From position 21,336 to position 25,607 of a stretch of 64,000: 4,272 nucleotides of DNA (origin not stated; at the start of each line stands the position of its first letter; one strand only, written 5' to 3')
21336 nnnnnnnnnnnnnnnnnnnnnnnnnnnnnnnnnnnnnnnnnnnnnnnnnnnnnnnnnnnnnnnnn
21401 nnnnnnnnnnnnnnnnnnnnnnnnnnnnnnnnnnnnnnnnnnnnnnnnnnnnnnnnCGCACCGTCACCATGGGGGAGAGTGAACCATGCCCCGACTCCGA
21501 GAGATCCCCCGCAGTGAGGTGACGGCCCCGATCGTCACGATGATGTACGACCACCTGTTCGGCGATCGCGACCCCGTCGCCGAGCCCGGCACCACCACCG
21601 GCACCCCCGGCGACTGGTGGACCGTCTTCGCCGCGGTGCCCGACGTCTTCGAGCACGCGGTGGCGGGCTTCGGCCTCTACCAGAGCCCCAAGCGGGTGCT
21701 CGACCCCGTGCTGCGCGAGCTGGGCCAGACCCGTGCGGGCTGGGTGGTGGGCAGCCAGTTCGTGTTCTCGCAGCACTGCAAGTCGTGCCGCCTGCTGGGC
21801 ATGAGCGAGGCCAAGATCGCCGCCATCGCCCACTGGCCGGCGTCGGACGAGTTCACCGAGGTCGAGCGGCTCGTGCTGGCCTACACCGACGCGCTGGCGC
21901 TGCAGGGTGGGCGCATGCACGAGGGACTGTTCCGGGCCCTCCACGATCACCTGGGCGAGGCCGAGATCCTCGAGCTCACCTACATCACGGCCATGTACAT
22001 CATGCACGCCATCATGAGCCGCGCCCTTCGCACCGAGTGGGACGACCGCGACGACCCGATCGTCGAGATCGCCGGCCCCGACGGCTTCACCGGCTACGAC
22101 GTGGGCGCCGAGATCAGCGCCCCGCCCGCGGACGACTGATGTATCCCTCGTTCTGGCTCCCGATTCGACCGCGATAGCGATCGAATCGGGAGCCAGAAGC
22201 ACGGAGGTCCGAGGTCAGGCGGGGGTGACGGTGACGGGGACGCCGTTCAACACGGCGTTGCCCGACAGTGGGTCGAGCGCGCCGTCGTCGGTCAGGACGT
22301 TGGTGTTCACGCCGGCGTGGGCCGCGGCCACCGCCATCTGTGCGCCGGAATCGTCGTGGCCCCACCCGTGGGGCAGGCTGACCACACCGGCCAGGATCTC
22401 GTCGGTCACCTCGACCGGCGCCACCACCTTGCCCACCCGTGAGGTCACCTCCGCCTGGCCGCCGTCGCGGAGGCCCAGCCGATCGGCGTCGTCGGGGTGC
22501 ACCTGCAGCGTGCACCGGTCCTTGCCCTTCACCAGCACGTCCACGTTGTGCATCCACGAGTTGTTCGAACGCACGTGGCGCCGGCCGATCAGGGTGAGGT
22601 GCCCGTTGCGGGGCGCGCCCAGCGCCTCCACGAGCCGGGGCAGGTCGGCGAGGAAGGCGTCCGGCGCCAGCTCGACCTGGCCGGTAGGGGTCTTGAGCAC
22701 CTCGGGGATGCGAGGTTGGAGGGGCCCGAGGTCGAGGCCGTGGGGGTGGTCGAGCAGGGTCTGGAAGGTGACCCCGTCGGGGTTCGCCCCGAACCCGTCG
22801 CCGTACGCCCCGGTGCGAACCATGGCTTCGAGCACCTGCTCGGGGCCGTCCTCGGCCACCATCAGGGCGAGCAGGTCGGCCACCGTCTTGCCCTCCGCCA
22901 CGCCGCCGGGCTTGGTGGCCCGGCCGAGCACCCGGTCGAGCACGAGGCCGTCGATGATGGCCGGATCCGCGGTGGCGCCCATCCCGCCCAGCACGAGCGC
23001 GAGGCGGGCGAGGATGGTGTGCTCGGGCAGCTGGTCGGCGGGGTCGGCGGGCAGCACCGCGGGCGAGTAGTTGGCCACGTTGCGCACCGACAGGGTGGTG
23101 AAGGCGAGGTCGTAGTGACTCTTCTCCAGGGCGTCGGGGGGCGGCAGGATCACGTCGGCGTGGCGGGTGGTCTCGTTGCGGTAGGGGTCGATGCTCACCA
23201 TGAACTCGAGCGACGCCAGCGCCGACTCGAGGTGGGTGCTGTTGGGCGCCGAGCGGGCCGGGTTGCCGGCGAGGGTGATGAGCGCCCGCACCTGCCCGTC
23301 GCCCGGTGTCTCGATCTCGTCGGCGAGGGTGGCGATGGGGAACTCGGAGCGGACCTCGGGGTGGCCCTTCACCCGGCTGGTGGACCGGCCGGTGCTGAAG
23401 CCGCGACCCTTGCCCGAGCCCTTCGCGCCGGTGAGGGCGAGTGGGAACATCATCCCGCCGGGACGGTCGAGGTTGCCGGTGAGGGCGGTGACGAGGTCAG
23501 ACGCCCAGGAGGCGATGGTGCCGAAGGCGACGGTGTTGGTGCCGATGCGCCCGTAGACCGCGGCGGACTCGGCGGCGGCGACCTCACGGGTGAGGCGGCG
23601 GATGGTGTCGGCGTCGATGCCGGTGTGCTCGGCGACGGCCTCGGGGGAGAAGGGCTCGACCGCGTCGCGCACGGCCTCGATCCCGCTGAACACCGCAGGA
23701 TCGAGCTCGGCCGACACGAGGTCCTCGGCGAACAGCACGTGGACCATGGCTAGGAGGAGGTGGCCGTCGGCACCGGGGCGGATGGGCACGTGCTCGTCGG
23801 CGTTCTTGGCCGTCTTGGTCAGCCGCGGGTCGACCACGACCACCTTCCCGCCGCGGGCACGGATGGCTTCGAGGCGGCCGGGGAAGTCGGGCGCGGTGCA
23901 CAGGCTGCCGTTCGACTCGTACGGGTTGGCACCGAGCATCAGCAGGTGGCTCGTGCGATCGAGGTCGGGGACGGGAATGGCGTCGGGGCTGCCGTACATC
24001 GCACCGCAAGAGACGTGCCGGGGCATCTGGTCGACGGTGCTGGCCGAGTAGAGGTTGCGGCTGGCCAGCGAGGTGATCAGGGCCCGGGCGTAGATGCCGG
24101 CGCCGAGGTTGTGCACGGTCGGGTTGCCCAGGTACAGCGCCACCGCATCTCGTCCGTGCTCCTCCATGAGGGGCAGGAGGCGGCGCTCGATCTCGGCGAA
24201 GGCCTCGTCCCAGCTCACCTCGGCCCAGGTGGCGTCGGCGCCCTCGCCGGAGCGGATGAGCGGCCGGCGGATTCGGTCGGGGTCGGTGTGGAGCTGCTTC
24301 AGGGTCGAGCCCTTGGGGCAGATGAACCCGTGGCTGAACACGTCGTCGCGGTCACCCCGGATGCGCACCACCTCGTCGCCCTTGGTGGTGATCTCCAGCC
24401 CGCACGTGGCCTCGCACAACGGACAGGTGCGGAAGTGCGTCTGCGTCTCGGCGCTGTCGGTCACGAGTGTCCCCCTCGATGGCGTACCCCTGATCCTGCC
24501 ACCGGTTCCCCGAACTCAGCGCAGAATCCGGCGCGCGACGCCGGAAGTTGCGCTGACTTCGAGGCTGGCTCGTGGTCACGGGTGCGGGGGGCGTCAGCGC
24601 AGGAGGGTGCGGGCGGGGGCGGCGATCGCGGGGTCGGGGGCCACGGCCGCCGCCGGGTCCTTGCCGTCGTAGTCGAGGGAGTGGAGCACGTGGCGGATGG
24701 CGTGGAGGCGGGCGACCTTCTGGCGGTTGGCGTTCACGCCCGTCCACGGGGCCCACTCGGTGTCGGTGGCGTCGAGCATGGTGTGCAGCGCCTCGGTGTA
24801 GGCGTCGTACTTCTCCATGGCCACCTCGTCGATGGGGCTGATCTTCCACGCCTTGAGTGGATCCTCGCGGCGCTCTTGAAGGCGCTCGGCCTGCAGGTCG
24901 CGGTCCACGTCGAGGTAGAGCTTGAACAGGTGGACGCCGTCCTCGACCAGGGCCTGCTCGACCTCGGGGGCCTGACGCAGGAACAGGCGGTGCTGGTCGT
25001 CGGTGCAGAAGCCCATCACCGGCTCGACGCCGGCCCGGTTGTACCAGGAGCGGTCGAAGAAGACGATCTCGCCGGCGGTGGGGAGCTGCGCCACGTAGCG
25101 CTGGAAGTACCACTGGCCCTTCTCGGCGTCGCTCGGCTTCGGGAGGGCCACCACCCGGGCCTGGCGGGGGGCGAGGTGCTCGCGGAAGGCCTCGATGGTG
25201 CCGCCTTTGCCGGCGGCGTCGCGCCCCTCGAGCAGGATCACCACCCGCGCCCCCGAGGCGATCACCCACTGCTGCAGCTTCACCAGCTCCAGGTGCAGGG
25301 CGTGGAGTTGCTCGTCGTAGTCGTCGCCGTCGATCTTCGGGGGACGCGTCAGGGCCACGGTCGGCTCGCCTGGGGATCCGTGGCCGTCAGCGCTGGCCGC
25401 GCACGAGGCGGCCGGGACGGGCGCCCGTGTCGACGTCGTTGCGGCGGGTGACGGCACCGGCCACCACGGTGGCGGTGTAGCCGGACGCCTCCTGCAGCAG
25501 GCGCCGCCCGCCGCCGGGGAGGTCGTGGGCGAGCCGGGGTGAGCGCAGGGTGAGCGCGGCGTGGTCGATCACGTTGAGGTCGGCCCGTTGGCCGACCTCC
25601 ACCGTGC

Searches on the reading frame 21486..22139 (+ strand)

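Call 46: search_protein_families(library=pfam, proteins=[window:21486-22139:+], max_evalue=0.00001)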
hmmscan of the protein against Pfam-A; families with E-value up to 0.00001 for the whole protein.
window:21486-22139:+ (217 aa): 1 family
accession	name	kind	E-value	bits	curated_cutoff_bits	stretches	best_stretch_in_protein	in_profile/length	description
PF02627.25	CMD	-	8.7e-09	35.7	23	1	61-135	11-83/84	Carboxymuconolactone decarboxylase family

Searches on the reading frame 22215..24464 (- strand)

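Call 46: search_protein_families(library=pfam, proteins=[window:22215-24464:-], max_evalue=0.00001)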
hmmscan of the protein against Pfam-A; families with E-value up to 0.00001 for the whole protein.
window:22215-24464:- (749 aa): 3 families
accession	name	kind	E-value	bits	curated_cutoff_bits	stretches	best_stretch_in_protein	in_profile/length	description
PF00384.28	Molybdopterin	-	2.7e-30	106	24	1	64-449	1-317/353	Molybdopterin oxidoreductase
PF01568.27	Molydop_binding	-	1.8e-25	89.6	26.8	1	623-742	1-109/110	Molydopterin dinucleotide binding domain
PF04879.21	Molybdop_Fe4S4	-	1.1e-11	44.9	22.7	1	13-57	7-51/55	Molybdopterin oxidoreductase Fe4S4 domain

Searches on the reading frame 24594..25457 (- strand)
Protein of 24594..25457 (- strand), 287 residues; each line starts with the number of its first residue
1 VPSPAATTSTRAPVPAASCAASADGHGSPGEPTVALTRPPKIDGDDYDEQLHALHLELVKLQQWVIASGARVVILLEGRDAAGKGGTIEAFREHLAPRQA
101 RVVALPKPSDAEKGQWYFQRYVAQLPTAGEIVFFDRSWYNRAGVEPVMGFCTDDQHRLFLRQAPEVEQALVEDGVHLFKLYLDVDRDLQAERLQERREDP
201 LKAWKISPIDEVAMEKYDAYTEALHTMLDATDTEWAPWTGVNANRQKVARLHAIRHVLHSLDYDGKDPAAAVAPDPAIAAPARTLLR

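Call 46: search_protein_families(library=pfam, proteins=[window:24594-25457:-], max_evalue=0.00001)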
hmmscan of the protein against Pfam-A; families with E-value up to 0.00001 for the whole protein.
window:24594-25457:- (287 aa): 1 family
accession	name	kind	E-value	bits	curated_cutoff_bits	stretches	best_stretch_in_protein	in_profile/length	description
PF03976.20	PPK2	-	2.4e-89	299.3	22.3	1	42-266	2-226/229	Polyphosphate kinase 2 (PPK2)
